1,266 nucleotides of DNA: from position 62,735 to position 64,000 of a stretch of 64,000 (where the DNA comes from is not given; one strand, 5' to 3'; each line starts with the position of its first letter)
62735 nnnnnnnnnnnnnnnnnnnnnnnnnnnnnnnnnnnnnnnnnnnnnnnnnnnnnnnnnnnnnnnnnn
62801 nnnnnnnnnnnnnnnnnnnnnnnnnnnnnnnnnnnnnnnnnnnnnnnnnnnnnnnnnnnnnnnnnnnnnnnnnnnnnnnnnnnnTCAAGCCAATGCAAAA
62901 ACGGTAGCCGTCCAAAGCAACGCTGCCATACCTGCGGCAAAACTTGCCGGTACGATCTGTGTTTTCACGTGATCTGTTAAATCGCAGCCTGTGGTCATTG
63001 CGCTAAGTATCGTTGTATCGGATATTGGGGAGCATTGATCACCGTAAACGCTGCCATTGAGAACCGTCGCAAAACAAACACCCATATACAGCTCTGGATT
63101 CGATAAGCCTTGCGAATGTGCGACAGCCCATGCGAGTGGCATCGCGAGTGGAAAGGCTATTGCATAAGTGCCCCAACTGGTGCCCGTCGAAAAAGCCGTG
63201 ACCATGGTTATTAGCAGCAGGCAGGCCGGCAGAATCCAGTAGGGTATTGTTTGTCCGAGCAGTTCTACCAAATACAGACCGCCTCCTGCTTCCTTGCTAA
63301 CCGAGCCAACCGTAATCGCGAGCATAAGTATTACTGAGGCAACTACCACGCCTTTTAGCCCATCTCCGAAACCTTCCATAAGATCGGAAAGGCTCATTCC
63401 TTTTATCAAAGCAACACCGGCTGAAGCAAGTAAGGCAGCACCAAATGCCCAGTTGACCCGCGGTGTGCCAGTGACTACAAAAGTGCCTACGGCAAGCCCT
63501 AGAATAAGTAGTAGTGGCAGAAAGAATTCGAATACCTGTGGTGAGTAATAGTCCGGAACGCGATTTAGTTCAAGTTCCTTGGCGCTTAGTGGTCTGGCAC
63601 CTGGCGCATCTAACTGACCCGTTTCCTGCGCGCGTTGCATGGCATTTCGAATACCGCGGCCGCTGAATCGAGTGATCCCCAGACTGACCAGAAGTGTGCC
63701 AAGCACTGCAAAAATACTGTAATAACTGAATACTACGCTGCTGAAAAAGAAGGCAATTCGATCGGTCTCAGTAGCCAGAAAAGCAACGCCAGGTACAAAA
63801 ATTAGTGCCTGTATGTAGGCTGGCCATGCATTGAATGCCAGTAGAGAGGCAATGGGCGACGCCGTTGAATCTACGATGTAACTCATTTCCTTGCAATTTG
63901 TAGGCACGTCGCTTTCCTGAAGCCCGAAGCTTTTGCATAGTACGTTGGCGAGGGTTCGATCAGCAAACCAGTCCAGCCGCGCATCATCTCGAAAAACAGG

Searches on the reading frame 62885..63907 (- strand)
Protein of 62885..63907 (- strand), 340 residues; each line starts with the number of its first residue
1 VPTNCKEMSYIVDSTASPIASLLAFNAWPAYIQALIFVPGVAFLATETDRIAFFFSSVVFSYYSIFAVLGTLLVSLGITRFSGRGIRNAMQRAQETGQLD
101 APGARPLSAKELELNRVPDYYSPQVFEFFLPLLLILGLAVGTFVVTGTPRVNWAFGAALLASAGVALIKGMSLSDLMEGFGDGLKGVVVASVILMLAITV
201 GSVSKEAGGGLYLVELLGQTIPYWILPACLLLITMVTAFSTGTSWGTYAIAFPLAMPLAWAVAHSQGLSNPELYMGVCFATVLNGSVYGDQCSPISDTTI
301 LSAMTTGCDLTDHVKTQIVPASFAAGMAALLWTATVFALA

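Call 27: search_protein_families(library=pfam, proteins=[window:62885-63907:-], max_evalue=0.00001)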
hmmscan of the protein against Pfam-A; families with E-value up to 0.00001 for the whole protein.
window:62885-63907:- (340 aa): 1 family
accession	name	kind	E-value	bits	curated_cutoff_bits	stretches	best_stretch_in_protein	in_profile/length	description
PF03553.21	Na_H_antiporter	-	4.4e-32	112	23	1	47-330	29-296/303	Na+/H+ antiporter family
